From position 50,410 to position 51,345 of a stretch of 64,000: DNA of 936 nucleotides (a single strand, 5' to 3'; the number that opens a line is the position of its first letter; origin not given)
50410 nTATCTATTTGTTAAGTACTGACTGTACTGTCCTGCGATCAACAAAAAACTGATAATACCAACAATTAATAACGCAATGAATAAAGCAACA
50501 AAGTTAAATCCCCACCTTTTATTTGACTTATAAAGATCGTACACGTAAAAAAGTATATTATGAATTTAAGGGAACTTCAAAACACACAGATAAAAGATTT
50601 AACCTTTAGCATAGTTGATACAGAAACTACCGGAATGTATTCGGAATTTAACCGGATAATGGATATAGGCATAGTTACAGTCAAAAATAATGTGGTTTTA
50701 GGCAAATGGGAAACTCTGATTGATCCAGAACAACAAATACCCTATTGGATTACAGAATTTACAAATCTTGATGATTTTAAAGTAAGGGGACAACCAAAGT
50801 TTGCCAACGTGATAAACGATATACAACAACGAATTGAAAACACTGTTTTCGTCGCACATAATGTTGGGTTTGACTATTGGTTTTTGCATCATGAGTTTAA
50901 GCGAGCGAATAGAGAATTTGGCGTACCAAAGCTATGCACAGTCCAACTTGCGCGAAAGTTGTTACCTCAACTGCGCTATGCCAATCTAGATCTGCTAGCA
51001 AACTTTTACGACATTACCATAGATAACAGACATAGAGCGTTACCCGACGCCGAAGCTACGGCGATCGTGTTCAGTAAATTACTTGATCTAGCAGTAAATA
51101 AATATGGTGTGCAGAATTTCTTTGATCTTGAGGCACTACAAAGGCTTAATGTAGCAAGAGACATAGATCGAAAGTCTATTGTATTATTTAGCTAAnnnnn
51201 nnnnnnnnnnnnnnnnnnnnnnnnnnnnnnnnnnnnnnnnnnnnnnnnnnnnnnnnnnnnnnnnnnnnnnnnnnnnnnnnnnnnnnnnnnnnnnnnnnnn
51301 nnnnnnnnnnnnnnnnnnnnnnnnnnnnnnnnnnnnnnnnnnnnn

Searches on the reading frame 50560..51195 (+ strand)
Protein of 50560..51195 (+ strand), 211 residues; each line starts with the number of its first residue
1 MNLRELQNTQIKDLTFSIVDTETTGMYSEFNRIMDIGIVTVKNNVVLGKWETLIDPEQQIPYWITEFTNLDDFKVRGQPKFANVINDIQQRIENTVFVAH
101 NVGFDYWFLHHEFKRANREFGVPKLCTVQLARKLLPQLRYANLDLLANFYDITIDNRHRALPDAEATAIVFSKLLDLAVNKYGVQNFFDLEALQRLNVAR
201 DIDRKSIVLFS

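Call 16: search_protein_families(library=pfam, proteins=[window:50560-51195:+], max_evalue=0.001)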
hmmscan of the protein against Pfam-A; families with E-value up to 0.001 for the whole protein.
window:50560-51195:+ (211 aa): 1 family
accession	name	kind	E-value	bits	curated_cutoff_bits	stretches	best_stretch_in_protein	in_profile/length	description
PF00929.31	RNase_T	-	7.1e-29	101.9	24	1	18-171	2-164/164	Exonuclease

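Call 70: search_protein_families(library=ncbifam, proteins=[window:50560-51192:+], max_evalue=0.00001)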
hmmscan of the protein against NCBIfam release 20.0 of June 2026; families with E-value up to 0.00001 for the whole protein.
window:50560-51192:+ (211 aa): 26 families (the best 25 are shown)
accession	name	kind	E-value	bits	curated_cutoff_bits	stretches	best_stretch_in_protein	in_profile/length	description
NF005906.0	PRK07883.1-4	equivalog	1e-54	185.9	495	1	10-197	2-190/563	DEDD exonuclease domain-containing protein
TIGR01407.1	dinG_rel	hypoth_equivalog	2.4e-41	141.9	547.7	1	15-169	1-156/889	putative DnaQ family exonuclease/DinG family helicase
NF006316.0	PRK08517.1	equivalog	1.6e-40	139.1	247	1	7-175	63-230/270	3'-5' exonuclease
NF001688.0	PRK00448.1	equivalog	1.4e-39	135.5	873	1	6-193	415-602/1445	PolC-type DNA polymerase III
NF005905.0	PRK07883.1-3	equivalog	3e-39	135.1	508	1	8-193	18-205/581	DEDD exonuclease domain-containing protein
NF005981.0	PRK08074.1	equivalog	3.6e-39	134.5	789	1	15-176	4-167/931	ATP-dependent DNA helicase DinG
TIGR01405.1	polC_Gram_pos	equivalog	1.5e-38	132.3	1043.45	1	5-194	180-367/1211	DNA polymerase III subunit alpha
NF005907.0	PRK07883.1-5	equivalog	3.6e-36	124.7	454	1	9-196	23-212/584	DEDD exonuclease domain-containing protein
NF004719.0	PRK06063.1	equivalog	5.7e-31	107.6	389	1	13-181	15-183/331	DEDDh family exonuclease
TIGR00573.1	dnaq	subfamily_domain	5.5e-28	97.9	71.5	1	9-185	2-180/217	exonuclease, DNA polymerase III, epsilon subunit family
NF005569.0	PRK07246.1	equivalog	8.5e-28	97.1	794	1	14-176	7-168/820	bifunctional DnaQ family exonuclease/ATP-dependent helicase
NF005903.0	PRK07883.1-1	equivalog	2.1e-27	95.9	1038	1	8-192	34-226/642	DEDD exonuclease domain-containing protein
NF005836.0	PRK07740.1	equivalog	3e-27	95.6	261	1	8-189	53-236/244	hypothetical protein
NF005289.0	PRK06807.1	equivalog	3.9e-27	95.3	335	1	14-182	8-176/313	3'-5' exonuclease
NF005904.0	PRK07883.1-2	equivalog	1e-25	90.1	969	1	11-189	27-207/584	DEDD exonuclease domain-containing protein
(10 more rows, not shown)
